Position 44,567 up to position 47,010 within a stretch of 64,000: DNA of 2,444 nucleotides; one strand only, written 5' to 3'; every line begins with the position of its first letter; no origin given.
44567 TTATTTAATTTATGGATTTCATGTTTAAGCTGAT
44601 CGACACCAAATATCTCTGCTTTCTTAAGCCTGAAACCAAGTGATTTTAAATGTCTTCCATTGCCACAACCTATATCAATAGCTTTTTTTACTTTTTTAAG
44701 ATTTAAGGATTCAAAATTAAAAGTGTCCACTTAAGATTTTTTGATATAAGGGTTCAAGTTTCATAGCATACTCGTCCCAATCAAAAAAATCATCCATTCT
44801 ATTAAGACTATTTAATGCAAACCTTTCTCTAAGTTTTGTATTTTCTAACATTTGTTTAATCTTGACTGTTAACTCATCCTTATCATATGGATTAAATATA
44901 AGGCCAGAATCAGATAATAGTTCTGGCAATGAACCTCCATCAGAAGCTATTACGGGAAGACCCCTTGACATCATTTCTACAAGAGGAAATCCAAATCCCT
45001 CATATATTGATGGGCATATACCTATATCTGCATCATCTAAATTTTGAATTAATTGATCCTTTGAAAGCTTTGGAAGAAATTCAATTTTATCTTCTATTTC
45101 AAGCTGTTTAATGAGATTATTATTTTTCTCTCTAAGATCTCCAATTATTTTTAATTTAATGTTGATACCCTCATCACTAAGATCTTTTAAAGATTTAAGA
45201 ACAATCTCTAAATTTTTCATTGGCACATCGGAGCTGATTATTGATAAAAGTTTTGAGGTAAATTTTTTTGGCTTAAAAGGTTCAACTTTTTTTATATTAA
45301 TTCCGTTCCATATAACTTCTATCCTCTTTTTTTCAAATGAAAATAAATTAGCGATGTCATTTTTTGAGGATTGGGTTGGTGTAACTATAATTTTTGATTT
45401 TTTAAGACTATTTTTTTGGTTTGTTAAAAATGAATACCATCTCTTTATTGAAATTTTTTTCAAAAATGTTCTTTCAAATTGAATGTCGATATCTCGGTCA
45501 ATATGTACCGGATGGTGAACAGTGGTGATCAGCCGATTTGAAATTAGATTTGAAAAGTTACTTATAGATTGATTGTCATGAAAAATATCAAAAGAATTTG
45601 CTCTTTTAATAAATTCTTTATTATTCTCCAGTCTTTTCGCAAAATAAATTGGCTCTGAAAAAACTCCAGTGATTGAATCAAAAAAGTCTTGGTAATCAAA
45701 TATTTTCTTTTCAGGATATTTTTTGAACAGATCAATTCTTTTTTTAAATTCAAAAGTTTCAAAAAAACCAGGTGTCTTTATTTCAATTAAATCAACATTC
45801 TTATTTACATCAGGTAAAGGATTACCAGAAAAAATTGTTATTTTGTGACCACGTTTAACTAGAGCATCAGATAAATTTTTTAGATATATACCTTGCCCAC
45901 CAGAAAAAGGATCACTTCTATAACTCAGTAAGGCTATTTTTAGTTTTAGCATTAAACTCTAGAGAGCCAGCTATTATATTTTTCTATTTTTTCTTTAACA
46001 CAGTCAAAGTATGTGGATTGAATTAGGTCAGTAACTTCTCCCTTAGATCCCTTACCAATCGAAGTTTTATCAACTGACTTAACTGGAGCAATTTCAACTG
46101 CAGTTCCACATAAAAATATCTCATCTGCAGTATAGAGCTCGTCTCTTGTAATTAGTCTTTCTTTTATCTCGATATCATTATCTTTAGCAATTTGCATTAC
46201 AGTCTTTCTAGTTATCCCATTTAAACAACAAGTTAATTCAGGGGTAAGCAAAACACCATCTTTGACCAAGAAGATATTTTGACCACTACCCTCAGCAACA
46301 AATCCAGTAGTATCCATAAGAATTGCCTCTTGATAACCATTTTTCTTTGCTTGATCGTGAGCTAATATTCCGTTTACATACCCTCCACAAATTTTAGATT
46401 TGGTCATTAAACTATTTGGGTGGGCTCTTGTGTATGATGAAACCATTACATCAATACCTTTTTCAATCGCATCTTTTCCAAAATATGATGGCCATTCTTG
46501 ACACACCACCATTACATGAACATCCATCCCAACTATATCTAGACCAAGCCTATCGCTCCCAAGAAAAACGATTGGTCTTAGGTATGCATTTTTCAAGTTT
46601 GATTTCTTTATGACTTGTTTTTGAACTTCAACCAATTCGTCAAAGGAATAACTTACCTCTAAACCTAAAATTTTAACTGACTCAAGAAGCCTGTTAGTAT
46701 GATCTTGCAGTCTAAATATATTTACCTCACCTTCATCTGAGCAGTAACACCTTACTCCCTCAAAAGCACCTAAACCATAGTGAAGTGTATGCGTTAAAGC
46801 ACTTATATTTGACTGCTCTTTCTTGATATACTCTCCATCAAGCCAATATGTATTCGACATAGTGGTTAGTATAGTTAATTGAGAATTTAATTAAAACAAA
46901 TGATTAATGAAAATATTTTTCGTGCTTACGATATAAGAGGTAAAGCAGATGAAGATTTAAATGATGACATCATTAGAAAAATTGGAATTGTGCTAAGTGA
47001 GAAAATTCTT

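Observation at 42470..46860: Candidate undescribed system: GT4 + two SAM methyltransferases + helical hydrolase-like protein, coupled to lpxL, ilvE and a phosphomannomutase (polymethylated glycan?)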

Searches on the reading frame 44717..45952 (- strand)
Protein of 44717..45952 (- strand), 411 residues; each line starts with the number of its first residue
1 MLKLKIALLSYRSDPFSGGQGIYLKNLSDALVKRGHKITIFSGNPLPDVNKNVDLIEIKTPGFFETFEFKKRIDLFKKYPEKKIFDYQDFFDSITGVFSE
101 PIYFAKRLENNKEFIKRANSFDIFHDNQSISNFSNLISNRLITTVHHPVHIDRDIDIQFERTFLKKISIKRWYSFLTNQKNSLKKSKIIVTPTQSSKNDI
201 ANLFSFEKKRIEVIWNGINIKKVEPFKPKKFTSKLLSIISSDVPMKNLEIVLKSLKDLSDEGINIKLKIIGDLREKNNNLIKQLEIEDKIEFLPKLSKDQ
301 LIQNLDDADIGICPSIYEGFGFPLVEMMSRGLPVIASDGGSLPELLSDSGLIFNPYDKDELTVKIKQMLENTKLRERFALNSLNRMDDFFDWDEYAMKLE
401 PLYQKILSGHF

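Call 3: search_protein_families(library=pfam, proteins=[window:44717-45952:-], max_evalue=0.01)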
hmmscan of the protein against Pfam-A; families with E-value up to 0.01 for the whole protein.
window:44717-45952:- (411 aa): 6 families
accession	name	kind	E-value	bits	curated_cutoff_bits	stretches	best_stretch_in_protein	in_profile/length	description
PF00534.26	Glycos_transf_1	-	2.2e-32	112.4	26.4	1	231-381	13-168/172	Glycosyl transferases group 1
PF13692.12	Glyco_trans_1_4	-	2.8e-22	79.9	27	1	244-371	13-142/142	Glycosyl transferases group 1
PF13439.12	Glyco_transf_4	-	5.7e-16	59.4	28.5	1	18-221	2-169/170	Glycosyltransferase Family 4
PF20706.3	GT4-conflict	-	3.7e-07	29.9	26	1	231-364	196-335/385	Family 4 Glycosyltransferase in conflict systems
PF13524.12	Glyco_trans_1_2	-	5.1e-07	30.2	25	1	254-399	8-142/144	Glycosyl transferase-like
PF13579.12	Glyco_trans_4_4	-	0.0092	16.8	29.7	0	18-45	1-28/158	Glycosyl transferase 4-like domain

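Call 4: search_protein_families(library=ncbifam, proteins=[window:44717-45952:-], max_evalue=0.01)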
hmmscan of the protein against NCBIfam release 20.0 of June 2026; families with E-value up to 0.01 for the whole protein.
window:44717-45952:- (411 aa): 36 families (the best 25 are shown)
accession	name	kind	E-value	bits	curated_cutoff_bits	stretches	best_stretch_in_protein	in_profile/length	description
TIGR03999.1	thiol_BshA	equivalog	4.5e-25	88.4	273.7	1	178-407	137-374/375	N-acetyl-alpha-D-glucosaminyl L-malate synthase BshA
NF041876.1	EPS_EpsE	equivalog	1e-21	77.7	400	1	178-397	154-387/389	exopolysaccharide biosynthesis GT4 family glycosyltransferase EpsE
TIGR02149.1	glgA_Coryne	subfamily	1.8e-20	73.5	302.4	2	289-407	264-391/391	glycogen synthase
NF038255.1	exopoly_VpsD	equivalog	6.5e-19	68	300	1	203-407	171-380/381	VpsD family glycosyltransferase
TIGR04157.1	glyco_rSAM_CFB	subfamily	2.1e-18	66.5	400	1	170-361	154-355/406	TIGR04157 family glycosyltransferase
NF047880.1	glyco_SdgA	exception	2.1e-18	66.1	800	1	162-391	248-476/488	serine-aspartate repeat adhesin O-glycosyltransferase SdgA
NF041010.1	glycosy_Agl16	equivalog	6.3e-18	64.8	575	1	167-406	115-351/352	glycosylation protein Agl16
TIGR03449.1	mycothiol_MshA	equivalog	1.2e-17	63.9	462.5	1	183-407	162-404/406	D-inositol-3-phosphate glycosyltransferase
NF050063.1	ProtGlycPglJ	equivalog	1.5e-17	63.9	500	1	184-389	143-350/363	N-acetylgalactosamine-N,N'-diacetylbacillosaminyl-diphospho-undecaprenol 4-alpha-N-acetylgalactosaminyltransferase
NF038295.1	EPS_HpsP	equivalog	4.3e-17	62.2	550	1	116-407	88-388/388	hormogonium polysaccharide biosynthesis glycosyltransferase HpsP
NF046085.1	XrtY_assoc_Gly1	equivalog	2.1e-14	53.2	400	1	179-407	155-385/387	XrtY-associated glycosyltransferase XYAG1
TIGR03088.1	stp2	hypoth_equivalog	4.3e-14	52.3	409.05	1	206-407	157-374/374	TIGR03088 family PEP-CTERM/XrtA system glycosyltransferase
NF047881.1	glyco_SdgB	exception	1.2e-13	50.6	800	1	167-387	256-478/496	serine-aspartate repeat adhesin O-glycosyltransferase SdgB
NF038298.1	EPS_HpsO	equivalog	1.5e-13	50.4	575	1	240-398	208-379/388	hormogonium polysaccharide biosynthesis glycosyltransferase HpsO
NF047684.1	TeichurnBiosyTuaC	equivalog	2.4e-12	46.5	550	1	243-407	229-390/391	teichuronic acid biosynthesis protein TuaC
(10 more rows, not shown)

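Call 9: search_solved_structures(query=window:44717-45952:-, max_evalue=0.001)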
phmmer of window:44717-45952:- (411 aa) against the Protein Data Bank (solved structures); distinct sequences matched with E-value up to 0.001: 46.
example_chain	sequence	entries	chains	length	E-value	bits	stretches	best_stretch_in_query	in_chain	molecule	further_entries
7qsg_A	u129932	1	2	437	1e-55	192.4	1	4-407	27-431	D-inositol 3-phosphate glycosyltransferase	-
6kih_A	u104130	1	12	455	1.2e-14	57.1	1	273-408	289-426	Tll1590 protein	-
5d00_A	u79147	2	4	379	2.1e-12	49.8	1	199-405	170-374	N-acetyl-alpha-D-glucosaminyl L-malate synthase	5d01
2jjm_A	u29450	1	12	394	2.4e-11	46.3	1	198-407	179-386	GLYCOSYL TRANSFERASE, GROUP 1 FAMILY PROTEIN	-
3mbo_A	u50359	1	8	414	2.7e-11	46.2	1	198-407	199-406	Glycosyltransferase, group 1 family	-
5i45_A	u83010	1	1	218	6.3e-10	41.7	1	272-408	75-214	Glycosyl transferases group 1 family protein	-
3c4q_A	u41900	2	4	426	4.7e-09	38.8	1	190-407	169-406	Predicted glycosyltransferases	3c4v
3c48_A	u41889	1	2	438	4.9e-09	38.7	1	190-407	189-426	Predicted glycosyltransferases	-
7ec7_A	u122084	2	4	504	3.3e-08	36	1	104-389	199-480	Glycosyl transferase, group 1 family protein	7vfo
7ec1_A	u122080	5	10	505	3.3e-08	36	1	104-389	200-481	Glycosyl transferase, group 1 family protein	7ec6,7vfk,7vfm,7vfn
7ec3_A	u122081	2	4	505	3.3e-08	36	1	104-389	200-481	Glycosyl transferase, group 1 family protein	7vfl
6d9t_A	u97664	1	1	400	3.4e-08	35.9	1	234-410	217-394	Glycosyl transferase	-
6n1x_A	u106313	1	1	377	1.2e-07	34.1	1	234-408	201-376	Glycosyltransferase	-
2iv7_A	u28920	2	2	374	5.8e-07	31.9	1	233-387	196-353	LIPOPOLYSACCHARIDE CORE BIOSYNTHESIS PROTEIN RFAG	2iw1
2f9f_A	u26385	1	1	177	7.6e-07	31.5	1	226-372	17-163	first mannosyl transferase (wbaZ-1)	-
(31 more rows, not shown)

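Call 29: search_solved_structures(query=window:44717-45952:-, max_evalue=1e-20, show_alignments=1)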
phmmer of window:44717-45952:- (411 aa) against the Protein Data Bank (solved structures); distinct sequences matched with E-value up to 1e-20: 1.
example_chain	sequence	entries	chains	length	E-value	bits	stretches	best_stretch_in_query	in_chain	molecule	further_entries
7qsg_A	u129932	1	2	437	1e-55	192.4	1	4-407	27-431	D-inositol 3-phosphate glycosyltransferase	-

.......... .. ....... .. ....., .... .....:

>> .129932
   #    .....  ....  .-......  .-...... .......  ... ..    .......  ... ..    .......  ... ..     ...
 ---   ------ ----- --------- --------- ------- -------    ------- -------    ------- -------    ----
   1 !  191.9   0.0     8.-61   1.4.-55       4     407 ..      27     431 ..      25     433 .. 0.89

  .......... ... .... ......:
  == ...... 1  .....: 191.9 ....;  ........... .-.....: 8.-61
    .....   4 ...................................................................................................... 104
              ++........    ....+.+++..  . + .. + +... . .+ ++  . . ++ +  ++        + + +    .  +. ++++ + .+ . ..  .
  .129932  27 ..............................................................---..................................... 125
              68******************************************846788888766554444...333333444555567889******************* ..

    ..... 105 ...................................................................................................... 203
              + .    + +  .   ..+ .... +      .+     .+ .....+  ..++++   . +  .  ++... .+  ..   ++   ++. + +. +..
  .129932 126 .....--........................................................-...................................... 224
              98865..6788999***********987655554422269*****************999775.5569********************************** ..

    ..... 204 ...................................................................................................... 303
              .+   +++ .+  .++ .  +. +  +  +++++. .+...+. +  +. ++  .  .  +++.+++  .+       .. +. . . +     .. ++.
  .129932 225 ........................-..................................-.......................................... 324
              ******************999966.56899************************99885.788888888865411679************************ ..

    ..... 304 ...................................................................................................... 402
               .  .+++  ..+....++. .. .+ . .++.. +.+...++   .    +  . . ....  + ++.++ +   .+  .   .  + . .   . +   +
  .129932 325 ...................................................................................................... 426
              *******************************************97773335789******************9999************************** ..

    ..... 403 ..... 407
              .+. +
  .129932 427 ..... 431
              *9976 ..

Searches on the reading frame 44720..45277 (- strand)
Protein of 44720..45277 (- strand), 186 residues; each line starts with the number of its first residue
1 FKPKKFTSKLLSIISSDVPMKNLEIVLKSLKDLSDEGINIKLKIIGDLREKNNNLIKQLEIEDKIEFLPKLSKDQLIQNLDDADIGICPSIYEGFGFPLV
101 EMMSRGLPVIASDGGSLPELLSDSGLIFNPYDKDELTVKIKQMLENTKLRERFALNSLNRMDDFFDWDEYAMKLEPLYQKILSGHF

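Call 67: search_solved_structures(query=window:44720-45277:-, max_evalue=0.001, show_alignments=5)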
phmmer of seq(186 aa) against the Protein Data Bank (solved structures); distinct sequences matched with E-value up to 0.001: 65 (the best 60 are shown).
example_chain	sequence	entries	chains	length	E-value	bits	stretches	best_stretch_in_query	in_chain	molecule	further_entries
7qsg_A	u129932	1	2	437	3.7e-22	82.1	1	6-182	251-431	D-inositol 3-phosphate glycosyltransferase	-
6kih_A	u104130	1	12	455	6.7e-13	51.9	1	48-183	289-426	Tll1590 protein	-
5i45_A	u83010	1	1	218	1.8e-10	44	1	47-183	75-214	Glycosyl transferases group 1 family protein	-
5d00_A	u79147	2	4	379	8.4e-10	41.8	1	14-180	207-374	N-acetyl-alpha-D-glucosaminyl L-malate synthase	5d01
2jjm_A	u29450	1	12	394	1.5e-08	37.7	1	8-182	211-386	GLYCOSYL TRANSFERASE, GROUP 1 FAMILY PROTEIN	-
3mbo_A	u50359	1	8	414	1.7e-08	37.6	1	8-182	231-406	Glycosyltransferase, group 1 family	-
3c4q_A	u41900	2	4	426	4.5e-08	36.2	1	9-182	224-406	Predicted glycosyltransferases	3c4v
3c48_A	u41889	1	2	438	4.8e-08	36.1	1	9-182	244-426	Predicted glycosyltransferases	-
7ec7_A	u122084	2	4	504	5.9e-08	35.8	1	9-164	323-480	Glycosyl transferase, group 1 family protein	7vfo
7ec1_A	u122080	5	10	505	6e-08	35.8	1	9-164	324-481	Glycosyl transferase, group 1 family protein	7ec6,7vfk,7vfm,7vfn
7ec3_A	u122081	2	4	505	6e-08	35.8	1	9-164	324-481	Glycosyl transferase, group 1 family protein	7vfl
2f9f_A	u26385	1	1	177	5e-07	32.7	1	15-147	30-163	first mannosyl transferase (wbaZ-1)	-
6d9t_A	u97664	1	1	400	6.6e-07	32.4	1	9-185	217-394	Glycosyl transferase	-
3oka_A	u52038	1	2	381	6.6e-07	32.3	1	9-167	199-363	GDP-mannose-dependent alpha-(1-6)-phosphatidylinositol monomannoside mannosyltransferase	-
3okc_A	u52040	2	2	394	7e-07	32.3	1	9-167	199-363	GDP-mannose-dependent alpha-(1-6)-phosphatidylinositol monomannoside mannosyltransferase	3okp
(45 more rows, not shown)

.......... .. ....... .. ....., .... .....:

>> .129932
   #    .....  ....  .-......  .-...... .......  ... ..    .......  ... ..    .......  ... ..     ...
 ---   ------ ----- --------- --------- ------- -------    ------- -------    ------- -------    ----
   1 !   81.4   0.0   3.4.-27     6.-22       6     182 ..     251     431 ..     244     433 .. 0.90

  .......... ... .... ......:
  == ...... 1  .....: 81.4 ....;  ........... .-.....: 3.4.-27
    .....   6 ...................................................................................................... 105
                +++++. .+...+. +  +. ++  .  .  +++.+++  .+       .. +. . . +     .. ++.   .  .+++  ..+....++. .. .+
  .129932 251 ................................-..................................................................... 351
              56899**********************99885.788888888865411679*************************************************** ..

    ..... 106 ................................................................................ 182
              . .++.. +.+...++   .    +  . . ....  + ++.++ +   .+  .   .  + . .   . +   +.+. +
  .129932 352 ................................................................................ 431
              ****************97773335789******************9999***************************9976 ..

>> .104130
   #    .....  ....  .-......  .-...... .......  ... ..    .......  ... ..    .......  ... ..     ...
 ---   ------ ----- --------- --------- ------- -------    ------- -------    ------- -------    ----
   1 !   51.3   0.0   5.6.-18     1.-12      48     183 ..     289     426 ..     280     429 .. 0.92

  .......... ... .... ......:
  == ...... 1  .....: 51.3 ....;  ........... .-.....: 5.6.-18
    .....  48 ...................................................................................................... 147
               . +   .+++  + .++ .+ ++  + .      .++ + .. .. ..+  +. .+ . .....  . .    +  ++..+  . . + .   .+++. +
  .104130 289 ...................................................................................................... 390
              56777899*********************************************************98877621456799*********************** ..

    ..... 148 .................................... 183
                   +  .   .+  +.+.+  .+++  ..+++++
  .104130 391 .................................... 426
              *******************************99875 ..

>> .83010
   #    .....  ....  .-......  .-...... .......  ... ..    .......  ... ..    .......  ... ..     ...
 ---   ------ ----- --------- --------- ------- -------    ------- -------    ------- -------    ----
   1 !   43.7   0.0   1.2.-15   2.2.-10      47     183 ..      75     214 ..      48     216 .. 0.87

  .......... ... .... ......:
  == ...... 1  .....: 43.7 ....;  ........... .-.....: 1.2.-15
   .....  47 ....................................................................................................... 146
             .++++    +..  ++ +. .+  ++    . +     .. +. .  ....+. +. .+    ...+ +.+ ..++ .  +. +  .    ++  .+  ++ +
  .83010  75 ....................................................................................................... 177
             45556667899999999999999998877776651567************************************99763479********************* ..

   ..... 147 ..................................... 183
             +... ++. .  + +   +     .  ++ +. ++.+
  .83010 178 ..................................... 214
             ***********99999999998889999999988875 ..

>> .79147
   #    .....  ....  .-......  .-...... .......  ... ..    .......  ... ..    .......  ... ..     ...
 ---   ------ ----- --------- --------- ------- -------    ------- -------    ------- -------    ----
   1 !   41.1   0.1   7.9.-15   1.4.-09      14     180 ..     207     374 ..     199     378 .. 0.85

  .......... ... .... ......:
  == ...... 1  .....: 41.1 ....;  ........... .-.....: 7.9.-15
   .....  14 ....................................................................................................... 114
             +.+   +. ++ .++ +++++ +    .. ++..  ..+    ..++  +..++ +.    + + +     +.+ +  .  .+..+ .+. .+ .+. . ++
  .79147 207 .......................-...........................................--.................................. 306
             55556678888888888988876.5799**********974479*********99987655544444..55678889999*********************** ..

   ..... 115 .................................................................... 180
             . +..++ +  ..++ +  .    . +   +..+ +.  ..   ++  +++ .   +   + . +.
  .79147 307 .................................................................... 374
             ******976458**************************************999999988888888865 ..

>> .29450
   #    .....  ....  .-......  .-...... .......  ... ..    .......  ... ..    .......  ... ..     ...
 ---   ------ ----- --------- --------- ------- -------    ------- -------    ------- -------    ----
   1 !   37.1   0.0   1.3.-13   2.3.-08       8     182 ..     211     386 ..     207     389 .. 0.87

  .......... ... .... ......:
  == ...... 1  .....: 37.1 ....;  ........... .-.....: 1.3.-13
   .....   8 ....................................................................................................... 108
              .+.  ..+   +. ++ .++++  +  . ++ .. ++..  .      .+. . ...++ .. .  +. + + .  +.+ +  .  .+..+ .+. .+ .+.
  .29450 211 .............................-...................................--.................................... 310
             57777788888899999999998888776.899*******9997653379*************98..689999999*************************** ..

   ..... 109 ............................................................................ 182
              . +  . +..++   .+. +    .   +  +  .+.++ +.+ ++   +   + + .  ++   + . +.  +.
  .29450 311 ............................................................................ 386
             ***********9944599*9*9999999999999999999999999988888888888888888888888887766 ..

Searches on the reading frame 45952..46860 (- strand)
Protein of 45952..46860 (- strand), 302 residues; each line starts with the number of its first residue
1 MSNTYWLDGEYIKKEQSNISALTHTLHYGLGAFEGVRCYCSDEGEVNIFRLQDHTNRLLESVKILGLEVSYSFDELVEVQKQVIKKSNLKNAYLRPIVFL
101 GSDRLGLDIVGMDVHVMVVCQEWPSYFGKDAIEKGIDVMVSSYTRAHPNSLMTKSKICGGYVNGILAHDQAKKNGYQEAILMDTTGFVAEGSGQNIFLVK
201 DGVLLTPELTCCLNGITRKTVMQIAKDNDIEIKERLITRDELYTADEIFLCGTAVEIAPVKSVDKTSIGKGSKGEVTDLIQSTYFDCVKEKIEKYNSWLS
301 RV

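Call 3: search_protein_families(library=pfam, proteins=[window:45952-46860:-], max_evalue=0.01)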
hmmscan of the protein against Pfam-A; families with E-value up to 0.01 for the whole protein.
window:45952-46860:- (302 aa): 1 family
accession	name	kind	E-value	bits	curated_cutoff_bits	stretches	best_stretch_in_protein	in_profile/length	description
PF01063.24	Aminotran_4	-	2.6e-55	188.1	28.5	1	31-263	1-223/223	Amino-transferase class IV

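Call 4: search_protein_families(library=ncbifam, proteins=[window:45952-46860:-], max_evalue=0.01)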
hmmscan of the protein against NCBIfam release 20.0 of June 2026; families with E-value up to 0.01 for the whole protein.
window:45952-46860:- (302 aa): 21 families
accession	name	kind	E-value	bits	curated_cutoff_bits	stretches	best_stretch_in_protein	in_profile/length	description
NF005146.0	PRK06606.1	equivalog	2.3e-121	404.5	279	1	3-302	7-306/307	branched-chain amino acid transaminase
TIGR01122.1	ilvE_I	equivalog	4.4e-116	387.2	245.55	1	6-302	1-298/298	branched-chain-amino-acid transaminase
NF005726.0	PRK07544.1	equivalog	5e-80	268.7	396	1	5-292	13-292/295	branched-chain amino acid aminotransferase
NF006185.0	PRK08320.1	subfamily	4e-77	259.3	363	1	4-294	4-289/292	branched-chain amino acid aminotransferase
NF009126.0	PRK12479.1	equivalog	2.3e-58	197.7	518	1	5-284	6-280/299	branched-chain-amino-acid transaminase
NF009897.0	PRK13357.1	equivalog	5.7e-45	153.6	307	1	5-302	43-357/358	branched-chain amino acid aminotransferase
NF005800.0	PRK07650.1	equivalog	7.3e-44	150.2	308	1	6-292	4-280/290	aminodeoxychorismate lyase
TIGR01123.1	ilvE_II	equivalog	2.2e-42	145.1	250.05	1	6-302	1-313/313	branched-chain-amino-acid transaminase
NF005209.0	PRK06680.1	subfamily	2.7e-41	141.3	320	1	2-290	2-283/286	D-amino-acid transaminase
NF009896.0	PRK13356.1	equivalog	1.2e-37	129.6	262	1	4-289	9-284/287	branched-chain amino acid aminotransferase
TIGR01121.1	D_amino_aminoT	equivalog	1.7e-37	129.1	277.45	1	7-284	4-271/276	D-amino-acid transaminase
TIGR03461.1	pabC_Proteo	equivalog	1.7e-31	109.4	176.85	1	14-268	5-250/262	aminodeoxychorismate lyase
NF004761.0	PRK06092.1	equivalog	1.4e-29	103.2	260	1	5-268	2-252/268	aminodeoxychorismate lyase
NF009066.0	PRK12400.1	equivalog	2.1e-27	96.3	538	1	13-286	17-280/290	D-amino-acid transaminase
NF005888.0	PRK07849.1-3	equivalog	1.4e-22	80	273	1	12-268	22-274/298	aminodeoxychorismate lyase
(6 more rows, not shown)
